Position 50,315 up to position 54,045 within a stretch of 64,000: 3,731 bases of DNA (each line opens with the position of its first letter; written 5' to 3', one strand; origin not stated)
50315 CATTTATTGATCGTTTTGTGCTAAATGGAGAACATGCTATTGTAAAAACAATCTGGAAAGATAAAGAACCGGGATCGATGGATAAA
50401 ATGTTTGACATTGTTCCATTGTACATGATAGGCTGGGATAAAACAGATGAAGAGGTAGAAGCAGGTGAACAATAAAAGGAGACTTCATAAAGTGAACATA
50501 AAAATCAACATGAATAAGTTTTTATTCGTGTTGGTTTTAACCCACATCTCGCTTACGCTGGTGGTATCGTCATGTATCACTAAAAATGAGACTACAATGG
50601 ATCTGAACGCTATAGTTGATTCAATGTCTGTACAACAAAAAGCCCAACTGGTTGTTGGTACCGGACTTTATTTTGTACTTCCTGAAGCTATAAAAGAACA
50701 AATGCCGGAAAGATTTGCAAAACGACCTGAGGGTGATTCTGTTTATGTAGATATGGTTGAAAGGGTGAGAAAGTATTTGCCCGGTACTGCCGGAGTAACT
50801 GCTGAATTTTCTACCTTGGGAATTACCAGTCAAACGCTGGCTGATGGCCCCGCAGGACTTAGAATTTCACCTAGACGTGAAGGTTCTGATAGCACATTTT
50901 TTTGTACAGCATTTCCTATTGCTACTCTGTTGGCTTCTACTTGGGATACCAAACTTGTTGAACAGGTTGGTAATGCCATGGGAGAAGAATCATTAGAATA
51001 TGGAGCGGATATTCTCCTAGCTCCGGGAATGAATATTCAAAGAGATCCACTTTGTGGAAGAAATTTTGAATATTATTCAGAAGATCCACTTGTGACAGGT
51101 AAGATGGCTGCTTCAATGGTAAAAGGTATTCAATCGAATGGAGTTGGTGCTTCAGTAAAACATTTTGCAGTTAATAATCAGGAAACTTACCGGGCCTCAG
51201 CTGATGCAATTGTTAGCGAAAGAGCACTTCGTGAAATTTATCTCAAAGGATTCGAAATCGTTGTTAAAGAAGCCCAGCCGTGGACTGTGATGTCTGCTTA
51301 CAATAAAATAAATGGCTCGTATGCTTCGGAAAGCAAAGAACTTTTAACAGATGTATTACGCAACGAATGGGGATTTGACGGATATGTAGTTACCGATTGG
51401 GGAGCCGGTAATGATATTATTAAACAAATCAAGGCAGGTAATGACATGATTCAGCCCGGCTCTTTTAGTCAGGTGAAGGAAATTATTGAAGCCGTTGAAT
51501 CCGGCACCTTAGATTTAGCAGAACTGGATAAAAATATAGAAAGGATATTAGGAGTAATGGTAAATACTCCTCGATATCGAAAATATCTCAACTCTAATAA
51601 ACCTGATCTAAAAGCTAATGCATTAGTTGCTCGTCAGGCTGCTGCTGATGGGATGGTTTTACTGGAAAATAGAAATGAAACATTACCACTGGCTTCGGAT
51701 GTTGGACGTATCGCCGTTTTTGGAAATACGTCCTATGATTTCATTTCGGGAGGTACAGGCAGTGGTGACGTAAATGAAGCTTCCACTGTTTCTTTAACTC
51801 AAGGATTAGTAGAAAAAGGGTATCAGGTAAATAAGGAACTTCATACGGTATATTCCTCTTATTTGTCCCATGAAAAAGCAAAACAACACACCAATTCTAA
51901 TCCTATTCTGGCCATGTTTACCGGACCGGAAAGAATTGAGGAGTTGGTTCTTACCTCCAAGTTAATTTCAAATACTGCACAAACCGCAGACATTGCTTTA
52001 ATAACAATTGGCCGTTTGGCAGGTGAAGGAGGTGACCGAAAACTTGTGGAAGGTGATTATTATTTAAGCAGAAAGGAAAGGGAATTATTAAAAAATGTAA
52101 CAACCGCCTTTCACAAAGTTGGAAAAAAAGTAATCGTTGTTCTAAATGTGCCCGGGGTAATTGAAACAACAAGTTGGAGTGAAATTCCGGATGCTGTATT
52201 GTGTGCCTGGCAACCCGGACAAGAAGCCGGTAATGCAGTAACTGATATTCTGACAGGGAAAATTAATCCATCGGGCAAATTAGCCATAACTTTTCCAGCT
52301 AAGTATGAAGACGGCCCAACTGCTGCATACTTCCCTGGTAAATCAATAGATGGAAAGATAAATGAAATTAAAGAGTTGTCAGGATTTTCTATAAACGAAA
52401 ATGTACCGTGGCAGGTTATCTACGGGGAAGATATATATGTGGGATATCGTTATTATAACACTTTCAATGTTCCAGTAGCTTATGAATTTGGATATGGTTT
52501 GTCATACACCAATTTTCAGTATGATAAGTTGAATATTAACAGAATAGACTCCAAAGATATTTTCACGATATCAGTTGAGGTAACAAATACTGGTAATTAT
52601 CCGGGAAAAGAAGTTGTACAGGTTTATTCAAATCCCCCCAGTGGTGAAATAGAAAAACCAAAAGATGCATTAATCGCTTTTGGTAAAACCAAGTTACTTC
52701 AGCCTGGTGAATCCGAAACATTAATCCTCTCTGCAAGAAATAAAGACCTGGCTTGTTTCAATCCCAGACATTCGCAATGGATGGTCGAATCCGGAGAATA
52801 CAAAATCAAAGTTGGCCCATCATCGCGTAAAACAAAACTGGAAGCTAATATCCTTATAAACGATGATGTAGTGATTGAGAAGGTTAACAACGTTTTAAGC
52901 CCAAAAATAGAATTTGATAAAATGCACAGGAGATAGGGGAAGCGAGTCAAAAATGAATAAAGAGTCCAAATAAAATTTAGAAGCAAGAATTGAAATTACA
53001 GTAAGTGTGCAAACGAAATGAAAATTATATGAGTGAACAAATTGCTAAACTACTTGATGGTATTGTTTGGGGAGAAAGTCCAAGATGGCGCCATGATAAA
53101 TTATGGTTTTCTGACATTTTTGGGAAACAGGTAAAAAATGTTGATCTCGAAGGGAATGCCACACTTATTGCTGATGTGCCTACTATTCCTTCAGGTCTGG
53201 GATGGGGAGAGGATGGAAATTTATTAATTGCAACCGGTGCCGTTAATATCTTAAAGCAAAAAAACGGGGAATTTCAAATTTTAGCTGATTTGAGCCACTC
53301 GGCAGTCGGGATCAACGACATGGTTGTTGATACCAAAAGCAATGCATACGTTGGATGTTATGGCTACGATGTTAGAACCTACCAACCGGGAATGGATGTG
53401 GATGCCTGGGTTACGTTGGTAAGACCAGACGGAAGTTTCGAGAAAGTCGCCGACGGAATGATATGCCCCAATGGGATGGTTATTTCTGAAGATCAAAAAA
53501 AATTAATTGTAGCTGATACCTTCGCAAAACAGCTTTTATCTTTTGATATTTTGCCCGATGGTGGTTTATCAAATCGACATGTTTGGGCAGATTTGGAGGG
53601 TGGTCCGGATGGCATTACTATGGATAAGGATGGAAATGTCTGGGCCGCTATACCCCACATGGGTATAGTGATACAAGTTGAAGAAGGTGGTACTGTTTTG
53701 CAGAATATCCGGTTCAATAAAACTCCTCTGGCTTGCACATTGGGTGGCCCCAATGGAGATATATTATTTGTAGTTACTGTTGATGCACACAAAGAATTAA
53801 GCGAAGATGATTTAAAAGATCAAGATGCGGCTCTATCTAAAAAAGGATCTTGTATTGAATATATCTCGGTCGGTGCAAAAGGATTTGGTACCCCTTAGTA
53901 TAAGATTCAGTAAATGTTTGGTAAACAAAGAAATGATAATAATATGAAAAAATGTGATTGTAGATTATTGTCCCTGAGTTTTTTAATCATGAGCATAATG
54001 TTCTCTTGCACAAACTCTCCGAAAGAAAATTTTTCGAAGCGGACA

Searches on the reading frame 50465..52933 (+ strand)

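Call 8: search_protein_families(library=pfam, proteins=[window:50465-52933:+], max_evalue=0.00001)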
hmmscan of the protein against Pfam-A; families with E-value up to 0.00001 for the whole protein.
window:50465-52933:+ (823 aa): 3 families
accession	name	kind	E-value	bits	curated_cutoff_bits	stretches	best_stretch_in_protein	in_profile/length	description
PF00933.27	Glyco_hydro_3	-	1.2e-42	146.9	27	1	147-363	82-315/316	Glycosyl hydrolase family 3 N terminal domain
PF01915.27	Glyco_hydro_3_C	-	4.1e-40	138.3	31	1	397-661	1-200/200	Glycosyl hydrolase family 3 C-terminal domain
PF14310.12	Fn3-like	-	1.7e-18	67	25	1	716-787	1-71/71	Fibronectin type III-like domain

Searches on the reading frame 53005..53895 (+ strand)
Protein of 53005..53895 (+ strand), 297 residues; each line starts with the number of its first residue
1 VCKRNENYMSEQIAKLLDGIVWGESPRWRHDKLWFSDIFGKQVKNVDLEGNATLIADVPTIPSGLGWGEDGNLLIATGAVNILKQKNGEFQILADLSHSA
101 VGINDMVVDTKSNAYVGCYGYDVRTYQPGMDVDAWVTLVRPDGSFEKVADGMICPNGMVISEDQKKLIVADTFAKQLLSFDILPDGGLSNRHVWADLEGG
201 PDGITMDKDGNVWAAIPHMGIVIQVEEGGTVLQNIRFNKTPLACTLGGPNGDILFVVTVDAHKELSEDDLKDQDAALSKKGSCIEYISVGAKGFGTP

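Call 10: search_protein_families(library=pfam, proteins=[window:53005-53895:+], max_evalue=0.00001)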
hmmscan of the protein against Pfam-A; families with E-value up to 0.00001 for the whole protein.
window:53005-53895:+ (297 aa): 1 family
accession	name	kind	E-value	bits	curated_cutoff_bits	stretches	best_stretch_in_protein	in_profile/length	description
PF08450.18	SGL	-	3.3e-45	155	26.3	1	22-259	1-245/246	SMP-30/Gluconolactonase/LRE-like region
